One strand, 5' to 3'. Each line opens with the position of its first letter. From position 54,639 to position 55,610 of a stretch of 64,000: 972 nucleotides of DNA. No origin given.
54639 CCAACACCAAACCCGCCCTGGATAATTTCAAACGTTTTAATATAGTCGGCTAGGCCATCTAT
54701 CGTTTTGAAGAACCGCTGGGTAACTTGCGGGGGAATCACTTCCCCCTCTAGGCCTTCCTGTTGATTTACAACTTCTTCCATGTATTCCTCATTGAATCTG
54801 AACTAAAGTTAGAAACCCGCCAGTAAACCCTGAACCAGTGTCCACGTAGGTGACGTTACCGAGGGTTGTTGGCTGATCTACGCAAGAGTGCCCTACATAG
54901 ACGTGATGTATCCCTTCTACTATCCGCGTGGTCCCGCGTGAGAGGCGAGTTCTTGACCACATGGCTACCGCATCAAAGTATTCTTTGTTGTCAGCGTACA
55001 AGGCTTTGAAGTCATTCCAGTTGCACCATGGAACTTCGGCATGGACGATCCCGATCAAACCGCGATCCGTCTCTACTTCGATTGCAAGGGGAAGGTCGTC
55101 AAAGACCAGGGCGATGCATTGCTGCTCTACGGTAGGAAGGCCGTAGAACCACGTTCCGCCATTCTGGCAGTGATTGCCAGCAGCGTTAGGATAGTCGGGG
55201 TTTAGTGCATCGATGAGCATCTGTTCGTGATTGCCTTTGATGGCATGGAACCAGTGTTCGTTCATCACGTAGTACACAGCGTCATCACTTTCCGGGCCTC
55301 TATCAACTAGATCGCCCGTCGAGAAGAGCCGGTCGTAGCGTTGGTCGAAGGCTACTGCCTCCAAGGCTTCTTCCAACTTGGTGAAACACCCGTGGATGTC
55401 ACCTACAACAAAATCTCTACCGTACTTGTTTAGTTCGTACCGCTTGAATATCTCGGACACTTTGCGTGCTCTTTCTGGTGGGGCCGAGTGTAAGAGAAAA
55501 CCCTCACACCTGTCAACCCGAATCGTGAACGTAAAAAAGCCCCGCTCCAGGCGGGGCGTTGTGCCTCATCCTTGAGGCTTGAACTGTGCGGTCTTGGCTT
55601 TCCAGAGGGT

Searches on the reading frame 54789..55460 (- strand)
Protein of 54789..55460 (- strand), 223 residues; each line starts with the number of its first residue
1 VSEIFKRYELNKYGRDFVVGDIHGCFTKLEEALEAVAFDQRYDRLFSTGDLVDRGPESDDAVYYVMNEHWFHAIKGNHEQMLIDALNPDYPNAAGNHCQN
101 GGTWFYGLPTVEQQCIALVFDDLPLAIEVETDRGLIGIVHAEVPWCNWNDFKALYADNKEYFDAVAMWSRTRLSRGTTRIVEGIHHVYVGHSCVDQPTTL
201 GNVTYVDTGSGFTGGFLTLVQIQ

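Call 19: search_protein_families(library=phrogs, proteins=[window:54789-55460:-], max_evalue=0.001)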
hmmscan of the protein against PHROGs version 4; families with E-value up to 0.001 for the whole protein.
window:54789-55460:- (223 aa): 6 families
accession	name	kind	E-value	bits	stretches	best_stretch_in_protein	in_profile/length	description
phrog_246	-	other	2e-71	242.3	1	3-223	165-383/417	NinI-like serine-threonine phosphatase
phrog_9096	-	unknown function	5.4e-26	92.4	1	3-129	2-128/157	-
phrog_20114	-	other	8.2e-17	62.8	1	14-87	3-78/131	phosphoesterase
phrog_8238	-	DNA, RNA and nucleotide metabolism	3e-10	39.9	1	6-87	164-249/737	RNA ligase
phrog_28031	-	unknown function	8.4e-08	32.7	1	16-93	143-230/406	-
phrog_16794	-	unknown function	1.2e-05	25.9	1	181-223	14-55/59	-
